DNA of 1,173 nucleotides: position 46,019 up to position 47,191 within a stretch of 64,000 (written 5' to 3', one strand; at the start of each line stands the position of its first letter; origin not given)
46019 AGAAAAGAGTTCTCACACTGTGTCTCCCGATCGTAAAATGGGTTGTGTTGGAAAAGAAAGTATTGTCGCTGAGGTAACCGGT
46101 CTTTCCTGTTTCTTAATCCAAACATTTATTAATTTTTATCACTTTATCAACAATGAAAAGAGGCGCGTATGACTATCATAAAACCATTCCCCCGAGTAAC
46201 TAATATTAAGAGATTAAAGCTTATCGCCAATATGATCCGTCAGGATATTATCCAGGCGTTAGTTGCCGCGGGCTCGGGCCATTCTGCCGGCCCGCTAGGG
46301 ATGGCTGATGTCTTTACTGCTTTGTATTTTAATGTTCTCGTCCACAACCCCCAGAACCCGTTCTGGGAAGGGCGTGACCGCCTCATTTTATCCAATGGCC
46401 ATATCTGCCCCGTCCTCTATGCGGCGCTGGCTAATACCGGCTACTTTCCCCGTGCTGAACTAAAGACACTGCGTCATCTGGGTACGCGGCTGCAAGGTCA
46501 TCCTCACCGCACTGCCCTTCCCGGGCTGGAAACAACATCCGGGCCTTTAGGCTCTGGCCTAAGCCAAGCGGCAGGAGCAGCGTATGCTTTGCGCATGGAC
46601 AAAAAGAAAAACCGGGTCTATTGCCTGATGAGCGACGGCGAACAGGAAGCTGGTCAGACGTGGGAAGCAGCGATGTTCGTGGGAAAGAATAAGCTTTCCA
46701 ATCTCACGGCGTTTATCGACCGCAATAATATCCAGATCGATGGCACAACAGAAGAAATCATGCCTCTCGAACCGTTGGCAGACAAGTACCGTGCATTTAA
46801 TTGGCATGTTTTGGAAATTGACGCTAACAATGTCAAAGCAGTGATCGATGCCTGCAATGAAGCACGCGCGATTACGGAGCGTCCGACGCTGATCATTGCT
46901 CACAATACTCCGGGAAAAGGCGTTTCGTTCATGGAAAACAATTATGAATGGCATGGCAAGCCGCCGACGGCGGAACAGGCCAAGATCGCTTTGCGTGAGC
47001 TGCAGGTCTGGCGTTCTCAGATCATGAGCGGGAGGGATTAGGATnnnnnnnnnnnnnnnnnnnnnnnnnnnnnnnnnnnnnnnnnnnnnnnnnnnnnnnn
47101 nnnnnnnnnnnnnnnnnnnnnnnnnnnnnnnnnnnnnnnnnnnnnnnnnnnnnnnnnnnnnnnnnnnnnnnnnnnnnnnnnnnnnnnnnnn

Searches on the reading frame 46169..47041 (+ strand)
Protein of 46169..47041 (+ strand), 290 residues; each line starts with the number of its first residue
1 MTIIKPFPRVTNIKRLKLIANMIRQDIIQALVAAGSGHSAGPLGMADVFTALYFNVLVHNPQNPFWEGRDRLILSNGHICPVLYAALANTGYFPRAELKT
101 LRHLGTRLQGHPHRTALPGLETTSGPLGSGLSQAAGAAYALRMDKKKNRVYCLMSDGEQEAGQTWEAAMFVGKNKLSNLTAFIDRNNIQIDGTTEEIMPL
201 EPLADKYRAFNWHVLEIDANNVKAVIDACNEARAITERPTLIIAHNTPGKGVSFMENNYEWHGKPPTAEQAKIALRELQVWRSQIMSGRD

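Call 11: search_protein_families(library=pfam, proteins=[window:46169-47041:+], max_evalue=0.01)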
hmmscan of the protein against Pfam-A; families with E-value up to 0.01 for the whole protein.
window:46169-47041:+ (290 aa): 4 families
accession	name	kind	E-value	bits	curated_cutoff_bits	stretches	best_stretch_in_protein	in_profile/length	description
PF00456.26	Transketolase_N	-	9.2e-59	199.5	22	1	18-273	4-270/334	Transketolase, thiamine diphosphate binding domain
PF00676.26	E1_dh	-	7.4e-10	38.7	22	1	119-239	95-217/300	Dehydrogenase E1 component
PF13292.11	DXP_synthase_N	-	8.5e-10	38.8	21.2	1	13-191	15-176/274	1-deoxy-D-xylulose-5-phosphate synthase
PF09364.15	XFP_N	-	0.00092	18.6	23.7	1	117-224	132-239/364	XFP N-terminal domain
